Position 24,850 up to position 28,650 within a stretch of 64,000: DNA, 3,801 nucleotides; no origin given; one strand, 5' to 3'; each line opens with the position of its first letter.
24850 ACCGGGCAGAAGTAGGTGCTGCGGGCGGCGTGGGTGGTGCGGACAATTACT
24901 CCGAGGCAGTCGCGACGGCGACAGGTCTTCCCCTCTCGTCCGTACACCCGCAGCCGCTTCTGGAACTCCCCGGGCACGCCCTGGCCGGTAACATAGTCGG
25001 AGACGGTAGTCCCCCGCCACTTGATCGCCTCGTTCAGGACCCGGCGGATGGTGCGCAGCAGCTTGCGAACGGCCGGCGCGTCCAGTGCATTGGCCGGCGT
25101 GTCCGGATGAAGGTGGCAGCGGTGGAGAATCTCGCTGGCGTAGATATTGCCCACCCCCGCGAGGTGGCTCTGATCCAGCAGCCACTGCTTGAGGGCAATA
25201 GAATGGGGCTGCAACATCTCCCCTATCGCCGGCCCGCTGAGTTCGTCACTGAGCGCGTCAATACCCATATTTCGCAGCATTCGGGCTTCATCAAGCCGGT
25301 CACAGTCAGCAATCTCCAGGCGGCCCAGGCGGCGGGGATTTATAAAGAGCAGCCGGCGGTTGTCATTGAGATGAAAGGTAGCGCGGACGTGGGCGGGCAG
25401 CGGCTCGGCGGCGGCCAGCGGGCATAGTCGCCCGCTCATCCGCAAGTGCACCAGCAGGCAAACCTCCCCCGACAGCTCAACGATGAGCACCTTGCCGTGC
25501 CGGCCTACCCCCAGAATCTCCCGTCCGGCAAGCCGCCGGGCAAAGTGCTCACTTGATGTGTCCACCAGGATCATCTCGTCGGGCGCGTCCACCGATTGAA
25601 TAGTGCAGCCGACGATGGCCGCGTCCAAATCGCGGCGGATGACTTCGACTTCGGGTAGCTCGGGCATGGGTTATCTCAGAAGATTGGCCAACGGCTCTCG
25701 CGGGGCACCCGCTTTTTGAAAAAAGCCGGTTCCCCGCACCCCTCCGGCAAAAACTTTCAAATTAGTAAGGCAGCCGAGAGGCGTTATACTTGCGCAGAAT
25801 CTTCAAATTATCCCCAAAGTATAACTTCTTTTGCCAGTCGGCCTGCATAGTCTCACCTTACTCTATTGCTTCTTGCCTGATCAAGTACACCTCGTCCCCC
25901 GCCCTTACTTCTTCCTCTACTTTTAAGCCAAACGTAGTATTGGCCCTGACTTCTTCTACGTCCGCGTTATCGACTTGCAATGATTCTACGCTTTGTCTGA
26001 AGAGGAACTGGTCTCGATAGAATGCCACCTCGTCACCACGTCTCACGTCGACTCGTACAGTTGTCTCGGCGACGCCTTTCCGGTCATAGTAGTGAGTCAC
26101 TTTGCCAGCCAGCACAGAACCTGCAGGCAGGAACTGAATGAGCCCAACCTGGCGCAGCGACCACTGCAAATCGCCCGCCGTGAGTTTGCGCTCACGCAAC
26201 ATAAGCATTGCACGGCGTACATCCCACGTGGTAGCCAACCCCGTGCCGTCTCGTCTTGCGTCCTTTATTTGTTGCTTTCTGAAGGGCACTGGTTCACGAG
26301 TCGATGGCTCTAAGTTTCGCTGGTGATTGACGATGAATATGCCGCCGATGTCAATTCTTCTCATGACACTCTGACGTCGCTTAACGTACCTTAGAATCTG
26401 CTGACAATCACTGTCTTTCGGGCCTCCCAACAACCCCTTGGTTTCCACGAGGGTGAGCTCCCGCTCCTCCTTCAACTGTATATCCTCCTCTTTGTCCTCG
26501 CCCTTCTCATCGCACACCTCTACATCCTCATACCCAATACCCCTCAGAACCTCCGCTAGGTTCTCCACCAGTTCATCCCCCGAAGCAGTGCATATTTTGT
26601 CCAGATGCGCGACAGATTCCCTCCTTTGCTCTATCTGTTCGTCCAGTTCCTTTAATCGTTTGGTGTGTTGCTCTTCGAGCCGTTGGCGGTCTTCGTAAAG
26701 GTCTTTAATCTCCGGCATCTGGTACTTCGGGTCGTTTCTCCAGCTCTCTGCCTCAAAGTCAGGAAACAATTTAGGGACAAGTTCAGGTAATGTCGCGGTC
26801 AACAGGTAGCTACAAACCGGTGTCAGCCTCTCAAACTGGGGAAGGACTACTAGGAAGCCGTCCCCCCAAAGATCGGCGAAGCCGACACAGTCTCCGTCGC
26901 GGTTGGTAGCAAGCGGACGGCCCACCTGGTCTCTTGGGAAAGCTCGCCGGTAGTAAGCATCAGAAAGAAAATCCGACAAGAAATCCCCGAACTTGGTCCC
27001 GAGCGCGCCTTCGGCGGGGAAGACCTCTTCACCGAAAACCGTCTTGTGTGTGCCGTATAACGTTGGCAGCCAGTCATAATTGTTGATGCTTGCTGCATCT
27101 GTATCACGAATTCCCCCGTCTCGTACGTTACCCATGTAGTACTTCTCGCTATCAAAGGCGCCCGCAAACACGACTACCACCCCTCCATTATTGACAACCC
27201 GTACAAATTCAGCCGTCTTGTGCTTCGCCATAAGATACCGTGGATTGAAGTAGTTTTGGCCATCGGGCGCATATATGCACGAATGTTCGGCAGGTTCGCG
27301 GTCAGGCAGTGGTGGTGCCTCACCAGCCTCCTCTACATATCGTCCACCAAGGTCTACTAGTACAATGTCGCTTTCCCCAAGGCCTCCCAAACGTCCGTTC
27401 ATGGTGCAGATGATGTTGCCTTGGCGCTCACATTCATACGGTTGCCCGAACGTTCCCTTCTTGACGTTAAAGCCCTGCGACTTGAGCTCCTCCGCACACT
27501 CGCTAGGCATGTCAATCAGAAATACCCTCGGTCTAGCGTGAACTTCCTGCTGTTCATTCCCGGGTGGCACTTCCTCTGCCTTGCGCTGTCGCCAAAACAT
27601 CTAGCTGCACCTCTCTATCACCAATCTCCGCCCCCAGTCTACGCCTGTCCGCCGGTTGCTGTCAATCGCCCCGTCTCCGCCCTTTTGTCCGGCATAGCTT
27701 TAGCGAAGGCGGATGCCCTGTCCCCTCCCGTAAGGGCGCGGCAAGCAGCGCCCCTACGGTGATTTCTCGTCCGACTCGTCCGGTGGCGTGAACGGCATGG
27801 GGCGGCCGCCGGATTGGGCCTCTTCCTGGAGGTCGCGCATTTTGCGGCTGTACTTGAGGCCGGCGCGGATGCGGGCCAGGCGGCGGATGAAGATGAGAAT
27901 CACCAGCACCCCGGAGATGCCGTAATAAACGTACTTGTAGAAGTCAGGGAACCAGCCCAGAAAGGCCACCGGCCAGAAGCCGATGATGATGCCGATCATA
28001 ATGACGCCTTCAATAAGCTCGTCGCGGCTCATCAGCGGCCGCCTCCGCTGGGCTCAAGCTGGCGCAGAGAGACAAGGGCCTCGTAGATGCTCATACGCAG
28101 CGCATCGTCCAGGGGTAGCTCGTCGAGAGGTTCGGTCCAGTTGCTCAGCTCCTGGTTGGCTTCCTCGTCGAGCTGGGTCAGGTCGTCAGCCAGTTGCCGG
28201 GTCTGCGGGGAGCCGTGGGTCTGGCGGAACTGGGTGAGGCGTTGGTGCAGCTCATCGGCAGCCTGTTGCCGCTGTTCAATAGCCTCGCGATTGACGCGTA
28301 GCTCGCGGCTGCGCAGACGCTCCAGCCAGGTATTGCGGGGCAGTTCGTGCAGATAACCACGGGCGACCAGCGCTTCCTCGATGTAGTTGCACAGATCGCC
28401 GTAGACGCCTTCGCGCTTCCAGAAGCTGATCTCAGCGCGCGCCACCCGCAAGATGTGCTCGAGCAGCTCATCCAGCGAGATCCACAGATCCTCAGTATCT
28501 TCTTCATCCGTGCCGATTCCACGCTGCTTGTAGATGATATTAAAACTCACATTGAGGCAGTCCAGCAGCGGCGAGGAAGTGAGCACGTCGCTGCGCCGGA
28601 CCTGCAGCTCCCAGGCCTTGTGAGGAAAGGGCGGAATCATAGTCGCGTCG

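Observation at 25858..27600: Low-GC single-gene insert encoding a nuclease-like protein fused to a translation-factor-type beta-barrel (candidate undescribed defence gene)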

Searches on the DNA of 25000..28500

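Call 82: search_rna_families(source=window, start=25000, end=28500, threshold=evalue, max_evalue=1)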
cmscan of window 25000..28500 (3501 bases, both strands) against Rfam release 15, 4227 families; matches with E-value up to 1: 1.
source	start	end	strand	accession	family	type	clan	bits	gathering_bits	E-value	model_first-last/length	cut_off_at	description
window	25172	25278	+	RF02115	FAM13A-AS1_2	Gene; lncRNA;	-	19.1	38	0.8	1-110/110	no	FAM13A antisense RNA 1 conserved region 2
